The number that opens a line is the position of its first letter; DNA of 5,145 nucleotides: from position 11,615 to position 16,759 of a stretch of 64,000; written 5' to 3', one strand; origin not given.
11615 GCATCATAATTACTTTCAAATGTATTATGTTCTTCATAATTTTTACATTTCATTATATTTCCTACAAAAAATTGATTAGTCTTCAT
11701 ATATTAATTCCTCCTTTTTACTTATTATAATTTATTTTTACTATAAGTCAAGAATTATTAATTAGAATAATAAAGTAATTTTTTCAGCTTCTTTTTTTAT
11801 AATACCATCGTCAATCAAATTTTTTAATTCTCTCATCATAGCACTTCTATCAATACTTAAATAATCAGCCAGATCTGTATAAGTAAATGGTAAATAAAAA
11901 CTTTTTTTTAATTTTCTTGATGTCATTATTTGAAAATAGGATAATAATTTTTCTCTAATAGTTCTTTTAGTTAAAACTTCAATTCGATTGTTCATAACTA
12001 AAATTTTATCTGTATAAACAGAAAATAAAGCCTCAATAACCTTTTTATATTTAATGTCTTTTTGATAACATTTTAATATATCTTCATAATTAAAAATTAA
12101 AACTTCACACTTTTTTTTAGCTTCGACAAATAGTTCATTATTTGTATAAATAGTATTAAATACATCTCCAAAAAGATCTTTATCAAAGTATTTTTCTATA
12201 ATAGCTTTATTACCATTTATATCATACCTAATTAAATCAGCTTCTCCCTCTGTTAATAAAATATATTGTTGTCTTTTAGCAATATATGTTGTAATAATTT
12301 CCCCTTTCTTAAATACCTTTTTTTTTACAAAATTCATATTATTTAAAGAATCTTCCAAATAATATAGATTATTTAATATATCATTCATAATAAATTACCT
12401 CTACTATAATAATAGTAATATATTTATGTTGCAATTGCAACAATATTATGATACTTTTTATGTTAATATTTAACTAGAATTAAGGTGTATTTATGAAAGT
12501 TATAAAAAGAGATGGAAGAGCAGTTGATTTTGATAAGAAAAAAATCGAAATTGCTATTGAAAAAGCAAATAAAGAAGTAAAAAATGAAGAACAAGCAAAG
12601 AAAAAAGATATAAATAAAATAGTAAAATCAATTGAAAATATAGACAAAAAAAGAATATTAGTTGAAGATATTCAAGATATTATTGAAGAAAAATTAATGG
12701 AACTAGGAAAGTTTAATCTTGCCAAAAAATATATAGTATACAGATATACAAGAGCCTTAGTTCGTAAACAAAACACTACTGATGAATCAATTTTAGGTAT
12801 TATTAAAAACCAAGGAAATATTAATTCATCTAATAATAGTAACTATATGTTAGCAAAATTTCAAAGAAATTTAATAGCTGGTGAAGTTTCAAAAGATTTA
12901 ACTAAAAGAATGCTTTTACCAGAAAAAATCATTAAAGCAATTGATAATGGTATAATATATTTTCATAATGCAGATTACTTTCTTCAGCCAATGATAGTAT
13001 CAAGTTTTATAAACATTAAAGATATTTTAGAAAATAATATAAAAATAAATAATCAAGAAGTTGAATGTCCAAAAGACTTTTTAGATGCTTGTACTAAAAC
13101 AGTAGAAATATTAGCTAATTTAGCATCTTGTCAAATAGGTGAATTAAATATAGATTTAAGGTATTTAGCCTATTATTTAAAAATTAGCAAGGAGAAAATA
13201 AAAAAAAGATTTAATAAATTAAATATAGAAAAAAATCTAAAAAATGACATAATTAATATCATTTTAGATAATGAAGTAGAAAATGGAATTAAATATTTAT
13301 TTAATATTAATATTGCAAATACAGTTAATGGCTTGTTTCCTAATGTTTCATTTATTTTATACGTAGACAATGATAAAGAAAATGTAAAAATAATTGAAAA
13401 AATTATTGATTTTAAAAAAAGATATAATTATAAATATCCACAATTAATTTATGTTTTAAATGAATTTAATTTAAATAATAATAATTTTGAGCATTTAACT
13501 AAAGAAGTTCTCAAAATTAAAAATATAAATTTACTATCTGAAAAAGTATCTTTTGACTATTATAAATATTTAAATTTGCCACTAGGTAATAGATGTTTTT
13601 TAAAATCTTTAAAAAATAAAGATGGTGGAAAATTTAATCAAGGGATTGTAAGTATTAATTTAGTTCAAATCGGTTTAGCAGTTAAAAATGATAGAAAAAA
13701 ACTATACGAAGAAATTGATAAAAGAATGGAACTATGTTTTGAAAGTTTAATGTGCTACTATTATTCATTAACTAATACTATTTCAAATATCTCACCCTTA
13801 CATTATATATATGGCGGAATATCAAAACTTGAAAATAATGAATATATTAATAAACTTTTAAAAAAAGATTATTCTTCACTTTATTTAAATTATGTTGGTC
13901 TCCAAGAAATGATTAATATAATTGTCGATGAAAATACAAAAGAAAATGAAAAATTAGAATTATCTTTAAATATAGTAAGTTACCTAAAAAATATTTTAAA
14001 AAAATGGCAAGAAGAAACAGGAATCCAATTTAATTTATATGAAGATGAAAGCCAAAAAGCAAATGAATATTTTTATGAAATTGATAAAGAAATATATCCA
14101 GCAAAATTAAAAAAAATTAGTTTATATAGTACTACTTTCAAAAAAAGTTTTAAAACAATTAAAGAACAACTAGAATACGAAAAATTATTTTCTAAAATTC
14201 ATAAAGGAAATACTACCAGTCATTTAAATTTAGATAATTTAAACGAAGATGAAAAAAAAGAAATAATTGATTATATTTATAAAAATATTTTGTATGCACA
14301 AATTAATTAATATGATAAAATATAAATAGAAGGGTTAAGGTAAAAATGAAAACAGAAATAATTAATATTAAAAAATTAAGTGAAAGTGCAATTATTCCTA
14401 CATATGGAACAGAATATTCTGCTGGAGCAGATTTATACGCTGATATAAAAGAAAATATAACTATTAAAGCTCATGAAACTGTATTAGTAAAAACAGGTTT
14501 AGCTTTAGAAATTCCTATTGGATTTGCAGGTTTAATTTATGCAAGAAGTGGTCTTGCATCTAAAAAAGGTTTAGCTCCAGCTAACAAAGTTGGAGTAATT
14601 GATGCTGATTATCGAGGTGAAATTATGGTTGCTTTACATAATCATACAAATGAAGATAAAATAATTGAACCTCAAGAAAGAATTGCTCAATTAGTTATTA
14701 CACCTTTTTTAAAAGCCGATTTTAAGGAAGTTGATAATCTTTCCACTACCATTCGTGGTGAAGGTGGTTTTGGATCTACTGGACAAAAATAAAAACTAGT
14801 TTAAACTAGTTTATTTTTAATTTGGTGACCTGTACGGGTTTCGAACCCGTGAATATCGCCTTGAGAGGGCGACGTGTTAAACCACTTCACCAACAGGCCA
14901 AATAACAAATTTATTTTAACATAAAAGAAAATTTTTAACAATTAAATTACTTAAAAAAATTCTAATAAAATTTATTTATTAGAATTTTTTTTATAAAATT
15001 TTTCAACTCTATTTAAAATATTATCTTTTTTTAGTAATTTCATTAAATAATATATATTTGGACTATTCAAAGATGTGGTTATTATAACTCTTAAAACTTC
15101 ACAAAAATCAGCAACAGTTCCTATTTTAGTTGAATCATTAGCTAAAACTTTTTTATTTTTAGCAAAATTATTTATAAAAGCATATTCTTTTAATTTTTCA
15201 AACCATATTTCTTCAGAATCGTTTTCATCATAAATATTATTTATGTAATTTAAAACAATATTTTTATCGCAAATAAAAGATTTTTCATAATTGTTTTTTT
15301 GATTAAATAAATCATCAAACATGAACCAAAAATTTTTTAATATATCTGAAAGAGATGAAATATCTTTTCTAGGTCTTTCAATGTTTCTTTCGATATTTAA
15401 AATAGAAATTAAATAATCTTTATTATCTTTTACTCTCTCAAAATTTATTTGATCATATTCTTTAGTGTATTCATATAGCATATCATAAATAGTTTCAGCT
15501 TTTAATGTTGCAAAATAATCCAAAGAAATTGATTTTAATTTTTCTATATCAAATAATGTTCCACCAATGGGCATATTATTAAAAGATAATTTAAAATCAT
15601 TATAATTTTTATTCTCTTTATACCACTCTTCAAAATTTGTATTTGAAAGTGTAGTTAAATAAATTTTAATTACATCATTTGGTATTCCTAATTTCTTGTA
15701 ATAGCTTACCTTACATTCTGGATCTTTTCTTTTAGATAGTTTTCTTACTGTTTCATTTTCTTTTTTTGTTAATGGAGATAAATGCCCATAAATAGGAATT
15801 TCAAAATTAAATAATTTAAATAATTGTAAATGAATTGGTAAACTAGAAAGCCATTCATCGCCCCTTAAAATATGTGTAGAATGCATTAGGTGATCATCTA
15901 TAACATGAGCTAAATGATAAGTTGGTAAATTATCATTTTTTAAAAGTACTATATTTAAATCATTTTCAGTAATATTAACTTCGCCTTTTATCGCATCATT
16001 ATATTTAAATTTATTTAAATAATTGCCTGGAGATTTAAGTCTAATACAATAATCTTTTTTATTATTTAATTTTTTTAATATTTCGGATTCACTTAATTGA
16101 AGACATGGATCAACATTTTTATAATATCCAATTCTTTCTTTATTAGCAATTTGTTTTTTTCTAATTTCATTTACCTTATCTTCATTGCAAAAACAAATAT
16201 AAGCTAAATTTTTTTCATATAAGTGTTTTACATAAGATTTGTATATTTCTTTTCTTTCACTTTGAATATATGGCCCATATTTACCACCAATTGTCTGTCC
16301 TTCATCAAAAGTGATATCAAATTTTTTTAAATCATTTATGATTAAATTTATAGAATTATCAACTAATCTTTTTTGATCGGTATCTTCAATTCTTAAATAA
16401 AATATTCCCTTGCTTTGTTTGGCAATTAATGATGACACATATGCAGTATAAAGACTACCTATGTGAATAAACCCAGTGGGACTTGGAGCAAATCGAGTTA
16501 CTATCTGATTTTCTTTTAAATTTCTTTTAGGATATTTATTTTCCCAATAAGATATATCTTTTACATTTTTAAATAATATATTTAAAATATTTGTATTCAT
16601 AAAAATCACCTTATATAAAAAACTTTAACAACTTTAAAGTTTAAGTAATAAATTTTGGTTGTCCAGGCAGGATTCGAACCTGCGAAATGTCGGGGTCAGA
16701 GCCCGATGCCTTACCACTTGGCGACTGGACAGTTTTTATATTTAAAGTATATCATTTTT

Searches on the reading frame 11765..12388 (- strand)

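Call 55: search_protein_families(library=pfam, proteins=[window:11765-12388:-], max_evalue=0.00001)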
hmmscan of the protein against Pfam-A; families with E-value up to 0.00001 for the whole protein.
window:11765-12388:- (208 aa): 2 families
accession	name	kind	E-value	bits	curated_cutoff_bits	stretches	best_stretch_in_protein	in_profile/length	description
PF13545.12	HTH_Crp_2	-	3.2e-07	30.7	27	1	148-207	3-62/70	Crp-like helix-turn-helix domain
PF00027.35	cNMP_binding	-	3.5e-07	30.5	27.5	1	24-111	2-89/89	Cyclic nucleotide-binding domain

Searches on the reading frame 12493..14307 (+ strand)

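Call 55: search_protein_families(library=pfam, proteins=[window:12493-14307:+], max_evalue=0.00001)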
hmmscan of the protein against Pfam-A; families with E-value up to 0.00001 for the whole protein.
window:12493-14307:+ (605 aa): 2 families
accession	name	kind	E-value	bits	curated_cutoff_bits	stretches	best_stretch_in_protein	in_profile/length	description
PF13597.11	NRDD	-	5.1e-61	207.4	26.2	1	118-605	6-505/562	Anaerobic ribonucleoside-triphosphate reductase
PF03477.21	ATP-cone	-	1.1e-20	74.3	25.8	1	1-87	1-86/88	ATP cone domain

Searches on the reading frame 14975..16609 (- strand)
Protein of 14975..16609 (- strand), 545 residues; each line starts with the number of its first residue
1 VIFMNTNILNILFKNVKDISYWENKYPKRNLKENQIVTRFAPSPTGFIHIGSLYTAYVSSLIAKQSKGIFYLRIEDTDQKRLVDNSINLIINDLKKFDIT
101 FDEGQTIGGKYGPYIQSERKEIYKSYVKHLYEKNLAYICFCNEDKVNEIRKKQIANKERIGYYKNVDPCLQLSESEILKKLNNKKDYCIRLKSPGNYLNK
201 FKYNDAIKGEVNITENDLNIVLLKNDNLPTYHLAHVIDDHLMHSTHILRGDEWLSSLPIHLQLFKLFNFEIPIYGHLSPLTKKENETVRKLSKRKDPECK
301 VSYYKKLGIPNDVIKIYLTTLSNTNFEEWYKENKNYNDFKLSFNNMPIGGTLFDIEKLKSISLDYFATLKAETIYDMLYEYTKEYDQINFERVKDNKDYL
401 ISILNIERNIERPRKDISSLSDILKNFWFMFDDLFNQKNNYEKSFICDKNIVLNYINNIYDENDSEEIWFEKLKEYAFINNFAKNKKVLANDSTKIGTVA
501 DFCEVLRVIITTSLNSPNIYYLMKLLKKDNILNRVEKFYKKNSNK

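Call 55: search_protein_families(library=pfam, proteins=[window:14975-16609:-], max_evalue=0.00001)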
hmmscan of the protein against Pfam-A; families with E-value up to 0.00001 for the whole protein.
window:14975-16609:- (545 aa): 2 families
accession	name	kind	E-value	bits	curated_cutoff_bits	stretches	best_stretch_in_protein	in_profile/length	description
PF00749.27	tRNA-synt_1c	-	3.4e-69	233.6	23.4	1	35-324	1-278/314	tRNA synthetases class I (E and Q), catalytic domain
PF19269.4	Anticodon_2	-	9.6e-06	26.5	23.6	0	385-537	9-139/141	Anticodon binding domain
